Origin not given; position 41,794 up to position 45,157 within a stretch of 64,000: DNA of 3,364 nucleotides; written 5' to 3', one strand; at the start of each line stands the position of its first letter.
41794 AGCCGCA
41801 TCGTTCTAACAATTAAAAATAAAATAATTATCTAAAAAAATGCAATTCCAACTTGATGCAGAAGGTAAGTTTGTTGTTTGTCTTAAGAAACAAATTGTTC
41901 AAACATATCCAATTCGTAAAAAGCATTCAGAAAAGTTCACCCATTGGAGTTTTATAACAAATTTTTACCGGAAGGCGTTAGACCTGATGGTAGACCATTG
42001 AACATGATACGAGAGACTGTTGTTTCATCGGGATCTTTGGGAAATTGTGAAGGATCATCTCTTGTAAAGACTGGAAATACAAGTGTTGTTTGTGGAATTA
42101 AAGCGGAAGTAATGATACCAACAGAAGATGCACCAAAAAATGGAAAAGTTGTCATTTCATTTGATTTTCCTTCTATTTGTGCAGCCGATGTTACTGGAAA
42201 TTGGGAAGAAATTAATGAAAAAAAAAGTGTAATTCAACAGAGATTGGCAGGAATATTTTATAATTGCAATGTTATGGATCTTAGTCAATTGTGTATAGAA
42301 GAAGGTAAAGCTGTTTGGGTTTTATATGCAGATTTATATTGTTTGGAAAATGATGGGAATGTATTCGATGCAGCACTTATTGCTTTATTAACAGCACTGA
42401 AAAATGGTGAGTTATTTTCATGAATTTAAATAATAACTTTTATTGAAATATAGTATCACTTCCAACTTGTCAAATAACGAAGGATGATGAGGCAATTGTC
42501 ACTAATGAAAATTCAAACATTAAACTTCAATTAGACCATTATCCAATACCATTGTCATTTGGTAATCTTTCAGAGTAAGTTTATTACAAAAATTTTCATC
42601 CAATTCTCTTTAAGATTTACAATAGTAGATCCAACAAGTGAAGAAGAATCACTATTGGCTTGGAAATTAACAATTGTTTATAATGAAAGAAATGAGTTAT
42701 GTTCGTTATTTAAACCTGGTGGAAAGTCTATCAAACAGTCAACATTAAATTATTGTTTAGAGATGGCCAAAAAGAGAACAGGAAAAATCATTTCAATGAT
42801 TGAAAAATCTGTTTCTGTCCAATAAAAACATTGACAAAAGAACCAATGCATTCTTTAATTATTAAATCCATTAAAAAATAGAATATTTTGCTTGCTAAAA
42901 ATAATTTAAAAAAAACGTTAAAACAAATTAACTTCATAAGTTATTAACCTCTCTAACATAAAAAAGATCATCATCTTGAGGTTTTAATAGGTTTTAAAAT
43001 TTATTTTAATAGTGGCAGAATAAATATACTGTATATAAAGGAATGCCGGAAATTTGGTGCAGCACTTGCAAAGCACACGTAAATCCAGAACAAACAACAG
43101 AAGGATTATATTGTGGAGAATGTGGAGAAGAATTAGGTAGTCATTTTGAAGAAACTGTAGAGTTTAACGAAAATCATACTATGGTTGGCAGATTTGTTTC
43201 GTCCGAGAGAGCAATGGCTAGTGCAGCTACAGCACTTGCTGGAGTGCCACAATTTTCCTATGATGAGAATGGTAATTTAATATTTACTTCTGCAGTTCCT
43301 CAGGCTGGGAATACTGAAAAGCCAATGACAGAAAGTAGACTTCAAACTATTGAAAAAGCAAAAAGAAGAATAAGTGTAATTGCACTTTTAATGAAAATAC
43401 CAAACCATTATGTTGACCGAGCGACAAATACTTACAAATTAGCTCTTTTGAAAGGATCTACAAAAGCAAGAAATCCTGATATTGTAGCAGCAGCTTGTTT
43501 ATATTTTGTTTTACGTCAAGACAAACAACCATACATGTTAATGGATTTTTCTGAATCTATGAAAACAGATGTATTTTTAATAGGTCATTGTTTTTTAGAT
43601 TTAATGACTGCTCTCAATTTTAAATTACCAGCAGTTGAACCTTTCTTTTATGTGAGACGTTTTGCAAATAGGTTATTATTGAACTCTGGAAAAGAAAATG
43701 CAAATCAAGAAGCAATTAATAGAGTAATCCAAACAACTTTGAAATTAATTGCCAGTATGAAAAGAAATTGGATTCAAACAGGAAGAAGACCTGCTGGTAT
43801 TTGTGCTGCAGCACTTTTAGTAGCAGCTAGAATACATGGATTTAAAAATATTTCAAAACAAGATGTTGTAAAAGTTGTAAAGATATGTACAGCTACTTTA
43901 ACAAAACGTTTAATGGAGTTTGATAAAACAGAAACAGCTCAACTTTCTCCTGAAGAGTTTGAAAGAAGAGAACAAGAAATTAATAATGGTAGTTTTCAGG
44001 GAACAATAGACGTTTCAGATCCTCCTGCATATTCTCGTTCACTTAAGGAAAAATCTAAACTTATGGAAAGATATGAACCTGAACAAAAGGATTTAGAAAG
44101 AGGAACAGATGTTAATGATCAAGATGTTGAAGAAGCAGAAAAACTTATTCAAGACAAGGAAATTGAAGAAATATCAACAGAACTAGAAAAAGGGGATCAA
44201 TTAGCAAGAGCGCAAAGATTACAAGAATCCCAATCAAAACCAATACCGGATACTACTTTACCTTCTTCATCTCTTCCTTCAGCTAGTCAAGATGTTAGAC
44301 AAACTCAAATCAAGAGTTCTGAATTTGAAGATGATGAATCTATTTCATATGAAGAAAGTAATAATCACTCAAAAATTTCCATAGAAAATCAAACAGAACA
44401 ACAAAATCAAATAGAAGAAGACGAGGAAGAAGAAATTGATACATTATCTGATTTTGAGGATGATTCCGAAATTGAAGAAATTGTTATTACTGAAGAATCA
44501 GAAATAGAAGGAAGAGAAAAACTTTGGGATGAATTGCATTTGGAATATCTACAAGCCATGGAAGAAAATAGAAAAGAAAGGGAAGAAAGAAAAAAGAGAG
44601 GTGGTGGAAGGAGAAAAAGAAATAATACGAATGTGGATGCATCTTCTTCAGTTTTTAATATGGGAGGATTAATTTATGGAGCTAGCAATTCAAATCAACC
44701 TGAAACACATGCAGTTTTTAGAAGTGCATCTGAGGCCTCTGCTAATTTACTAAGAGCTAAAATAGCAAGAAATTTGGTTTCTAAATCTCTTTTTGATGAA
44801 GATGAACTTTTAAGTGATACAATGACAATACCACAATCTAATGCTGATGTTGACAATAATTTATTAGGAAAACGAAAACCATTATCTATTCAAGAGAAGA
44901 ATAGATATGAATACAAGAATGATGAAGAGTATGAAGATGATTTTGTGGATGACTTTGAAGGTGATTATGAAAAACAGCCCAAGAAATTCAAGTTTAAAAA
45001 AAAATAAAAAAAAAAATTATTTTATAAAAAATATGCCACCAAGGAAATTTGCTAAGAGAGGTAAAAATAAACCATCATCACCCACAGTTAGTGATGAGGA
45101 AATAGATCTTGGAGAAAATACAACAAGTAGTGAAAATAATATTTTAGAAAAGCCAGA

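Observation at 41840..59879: Seven co-oriented genes separated by only 25-217 bp, an operon-like array in a eukaryote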

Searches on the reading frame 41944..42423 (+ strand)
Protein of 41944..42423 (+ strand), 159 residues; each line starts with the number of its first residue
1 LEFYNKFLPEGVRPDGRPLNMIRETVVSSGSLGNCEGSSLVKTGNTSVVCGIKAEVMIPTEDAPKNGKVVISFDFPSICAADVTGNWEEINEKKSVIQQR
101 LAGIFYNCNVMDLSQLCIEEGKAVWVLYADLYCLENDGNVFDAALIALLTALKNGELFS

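Call 4: search_protein_families(library=pfam, proteins=[window:41944-42423:+], max_evalue=0.01)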
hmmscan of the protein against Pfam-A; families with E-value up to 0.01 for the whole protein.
window:41944-42423:+ (159 aa): 1 family
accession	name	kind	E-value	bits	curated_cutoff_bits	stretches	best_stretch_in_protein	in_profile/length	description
PF01138.27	RNase_PH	-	1.1e-20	74.8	25.5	1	22-154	2-126/130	3' exoribonuclease family, domain 1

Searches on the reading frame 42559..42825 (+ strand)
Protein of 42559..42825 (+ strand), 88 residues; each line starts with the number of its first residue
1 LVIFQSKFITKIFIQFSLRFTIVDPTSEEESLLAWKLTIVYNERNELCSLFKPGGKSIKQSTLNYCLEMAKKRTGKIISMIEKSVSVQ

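Call 4: search_protein_families(library=pfam, proteins=[window:42559-42825:+], max_evalue=0.01)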
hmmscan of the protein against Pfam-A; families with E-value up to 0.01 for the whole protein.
window:42559-42825:+ (88 aa): 1 family
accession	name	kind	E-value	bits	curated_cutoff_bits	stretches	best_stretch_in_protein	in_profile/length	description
PF03725.20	RNase_PH_C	-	3.9e-12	46.4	20.8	1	22-73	16-67/67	3' exoribonuclease family, domain 2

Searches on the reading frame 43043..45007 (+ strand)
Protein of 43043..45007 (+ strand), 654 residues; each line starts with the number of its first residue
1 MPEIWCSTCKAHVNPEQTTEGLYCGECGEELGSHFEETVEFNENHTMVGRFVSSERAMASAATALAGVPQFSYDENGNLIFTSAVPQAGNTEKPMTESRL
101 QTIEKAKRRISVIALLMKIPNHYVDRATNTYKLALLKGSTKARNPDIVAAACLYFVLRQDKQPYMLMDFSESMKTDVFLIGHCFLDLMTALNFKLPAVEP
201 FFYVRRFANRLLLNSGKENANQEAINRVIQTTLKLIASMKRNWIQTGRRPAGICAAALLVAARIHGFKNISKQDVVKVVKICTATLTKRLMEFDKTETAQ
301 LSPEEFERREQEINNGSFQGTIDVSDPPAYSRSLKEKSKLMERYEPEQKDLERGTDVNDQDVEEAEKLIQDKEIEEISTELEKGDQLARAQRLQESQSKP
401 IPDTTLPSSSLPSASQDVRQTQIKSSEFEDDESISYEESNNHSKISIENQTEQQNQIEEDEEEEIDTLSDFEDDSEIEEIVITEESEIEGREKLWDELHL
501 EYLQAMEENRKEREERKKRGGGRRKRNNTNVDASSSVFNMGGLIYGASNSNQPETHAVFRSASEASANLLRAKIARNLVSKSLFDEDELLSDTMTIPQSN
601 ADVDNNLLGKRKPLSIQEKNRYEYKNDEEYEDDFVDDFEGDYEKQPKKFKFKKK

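Call 4: search_protein_families(library=pfam, proteins=[window:43043-45007:+], max_evalue=0.01)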
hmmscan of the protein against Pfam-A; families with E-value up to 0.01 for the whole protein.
window:43043-45007:+ (654 aa): 3 families
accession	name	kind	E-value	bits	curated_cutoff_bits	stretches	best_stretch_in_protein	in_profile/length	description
PF00382.24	TFIIB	-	1.1e-26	93.1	23.6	2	196-295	4-91/92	Transcription factor TFIIB repeat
PF07741.18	BRF1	-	1.3e-08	35.5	25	1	469-571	1-81/99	Brf1-like TBP-binding domain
PF21886.1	BRF2-like_C_cyclin_rpt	-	0.0053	17.3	27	0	222-264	27-69/138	BRF2-like, C-terminal cyclin repeat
